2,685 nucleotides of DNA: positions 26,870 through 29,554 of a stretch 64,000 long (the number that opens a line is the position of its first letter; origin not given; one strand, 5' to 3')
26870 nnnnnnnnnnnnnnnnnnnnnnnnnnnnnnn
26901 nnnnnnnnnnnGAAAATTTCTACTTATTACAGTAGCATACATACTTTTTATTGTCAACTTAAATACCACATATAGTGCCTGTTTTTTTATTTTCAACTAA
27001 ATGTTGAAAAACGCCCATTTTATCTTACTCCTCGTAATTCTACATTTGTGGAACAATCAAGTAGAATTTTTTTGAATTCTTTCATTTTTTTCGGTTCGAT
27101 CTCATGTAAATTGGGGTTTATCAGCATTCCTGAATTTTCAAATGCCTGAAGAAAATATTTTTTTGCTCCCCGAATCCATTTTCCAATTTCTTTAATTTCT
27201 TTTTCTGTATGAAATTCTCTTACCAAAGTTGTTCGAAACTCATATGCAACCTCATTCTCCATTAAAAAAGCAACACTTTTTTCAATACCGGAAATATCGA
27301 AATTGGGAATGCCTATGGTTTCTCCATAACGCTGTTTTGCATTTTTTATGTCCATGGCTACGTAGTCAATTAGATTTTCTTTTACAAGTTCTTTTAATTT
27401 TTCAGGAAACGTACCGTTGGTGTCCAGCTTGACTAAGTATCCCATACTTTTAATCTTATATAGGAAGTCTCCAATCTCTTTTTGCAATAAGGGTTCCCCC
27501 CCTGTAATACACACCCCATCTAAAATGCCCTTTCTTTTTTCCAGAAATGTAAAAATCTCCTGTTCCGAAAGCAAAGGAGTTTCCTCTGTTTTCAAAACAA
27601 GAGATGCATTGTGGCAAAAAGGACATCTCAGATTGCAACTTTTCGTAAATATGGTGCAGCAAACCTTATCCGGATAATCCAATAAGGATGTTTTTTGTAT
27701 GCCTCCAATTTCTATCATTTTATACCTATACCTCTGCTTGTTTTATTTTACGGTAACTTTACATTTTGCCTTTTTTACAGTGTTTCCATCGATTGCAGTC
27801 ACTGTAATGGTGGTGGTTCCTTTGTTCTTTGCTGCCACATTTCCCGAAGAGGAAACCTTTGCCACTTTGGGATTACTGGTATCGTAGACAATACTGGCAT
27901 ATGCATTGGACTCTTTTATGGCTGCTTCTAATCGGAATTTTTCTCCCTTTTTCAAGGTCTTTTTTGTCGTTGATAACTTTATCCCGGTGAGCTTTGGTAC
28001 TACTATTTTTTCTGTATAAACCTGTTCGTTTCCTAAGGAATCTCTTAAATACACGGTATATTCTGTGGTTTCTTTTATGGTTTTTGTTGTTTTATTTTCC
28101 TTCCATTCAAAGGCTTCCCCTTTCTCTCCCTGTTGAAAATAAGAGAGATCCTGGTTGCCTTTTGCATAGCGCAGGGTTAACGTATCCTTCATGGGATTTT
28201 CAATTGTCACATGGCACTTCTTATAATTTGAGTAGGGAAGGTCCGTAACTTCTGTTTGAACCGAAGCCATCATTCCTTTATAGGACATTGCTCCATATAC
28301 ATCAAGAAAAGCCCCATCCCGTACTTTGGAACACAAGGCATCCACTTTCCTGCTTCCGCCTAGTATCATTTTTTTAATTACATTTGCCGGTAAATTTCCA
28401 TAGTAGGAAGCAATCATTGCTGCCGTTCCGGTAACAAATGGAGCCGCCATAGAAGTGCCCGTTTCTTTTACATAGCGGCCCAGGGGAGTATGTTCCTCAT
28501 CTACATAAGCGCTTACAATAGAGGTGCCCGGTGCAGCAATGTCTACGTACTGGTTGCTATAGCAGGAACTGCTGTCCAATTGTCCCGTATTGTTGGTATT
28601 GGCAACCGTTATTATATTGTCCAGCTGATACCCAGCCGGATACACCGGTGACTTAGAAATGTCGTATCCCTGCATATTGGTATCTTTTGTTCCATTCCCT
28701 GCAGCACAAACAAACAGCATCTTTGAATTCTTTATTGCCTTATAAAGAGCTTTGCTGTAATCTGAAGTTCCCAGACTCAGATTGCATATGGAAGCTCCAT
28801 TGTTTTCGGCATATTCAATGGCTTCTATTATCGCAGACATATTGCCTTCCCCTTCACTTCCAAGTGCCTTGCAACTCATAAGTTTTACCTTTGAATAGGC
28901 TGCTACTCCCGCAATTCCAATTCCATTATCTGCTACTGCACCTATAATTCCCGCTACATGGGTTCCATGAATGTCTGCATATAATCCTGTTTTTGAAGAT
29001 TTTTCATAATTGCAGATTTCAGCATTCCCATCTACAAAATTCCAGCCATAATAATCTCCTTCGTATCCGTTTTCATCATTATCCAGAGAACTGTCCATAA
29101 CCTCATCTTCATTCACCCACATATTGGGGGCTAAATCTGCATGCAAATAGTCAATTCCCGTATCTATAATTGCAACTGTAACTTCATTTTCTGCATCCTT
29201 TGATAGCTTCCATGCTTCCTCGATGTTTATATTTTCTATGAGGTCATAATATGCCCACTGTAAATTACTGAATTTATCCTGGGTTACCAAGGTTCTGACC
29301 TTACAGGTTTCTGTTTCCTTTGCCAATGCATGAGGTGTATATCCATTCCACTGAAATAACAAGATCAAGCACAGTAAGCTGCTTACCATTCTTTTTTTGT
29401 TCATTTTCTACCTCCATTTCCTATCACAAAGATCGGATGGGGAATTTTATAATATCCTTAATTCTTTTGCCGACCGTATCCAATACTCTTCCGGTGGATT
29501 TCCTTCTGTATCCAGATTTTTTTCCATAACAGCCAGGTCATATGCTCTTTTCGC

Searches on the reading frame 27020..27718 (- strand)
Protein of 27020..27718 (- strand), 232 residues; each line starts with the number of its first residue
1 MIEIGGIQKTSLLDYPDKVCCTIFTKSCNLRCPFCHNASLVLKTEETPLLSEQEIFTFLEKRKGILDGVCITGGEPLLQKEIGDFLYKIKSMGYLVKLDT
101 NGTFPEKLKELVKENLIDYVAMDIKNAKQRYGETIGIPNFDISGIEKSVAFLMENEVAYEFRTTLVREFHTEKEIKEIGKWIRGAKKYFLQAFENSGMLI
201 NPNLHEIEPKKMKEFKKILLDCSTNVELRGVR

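Call 5: search_protein_families(library=pfam, proteins=[window:27020-27718:-], max_evalue=0.01)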
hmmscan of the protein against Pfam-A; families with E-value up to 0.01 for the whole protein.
window:27020-27718:- (232 aa): 2 families
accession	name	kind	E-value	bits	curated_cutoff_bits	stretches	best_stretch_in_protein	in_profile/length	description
PF04055.27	Radical_SAM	-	1e-17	65.2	29.5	1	23-158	2-142/166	Radical SAM superfamily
PF13353.11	Fer4_12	-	5.3e-09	36.9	22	1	20-121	7-110/137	4Fe-4S single cluster domain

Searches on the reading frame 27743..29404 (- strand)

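Call 5: search_protein_families(library=pfam, proteins=[window:27743-29404:-], max_evalue=0.01)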
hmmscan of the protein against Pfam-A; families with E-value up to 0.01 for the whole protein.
window:27743-29404:- (553 aa): 2 families
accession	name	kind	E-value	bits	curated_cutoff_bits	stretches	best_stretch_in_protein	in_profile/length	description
PF00082.27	Peptidase_S8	-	1.2e-48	166.3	21.8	1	73-349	2-271/288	Subtilase family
PF02368.24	Big_2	-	2.8e-11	43.6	22.8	1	473-546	3-77/79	Bacterial Ig-like domain (group 2)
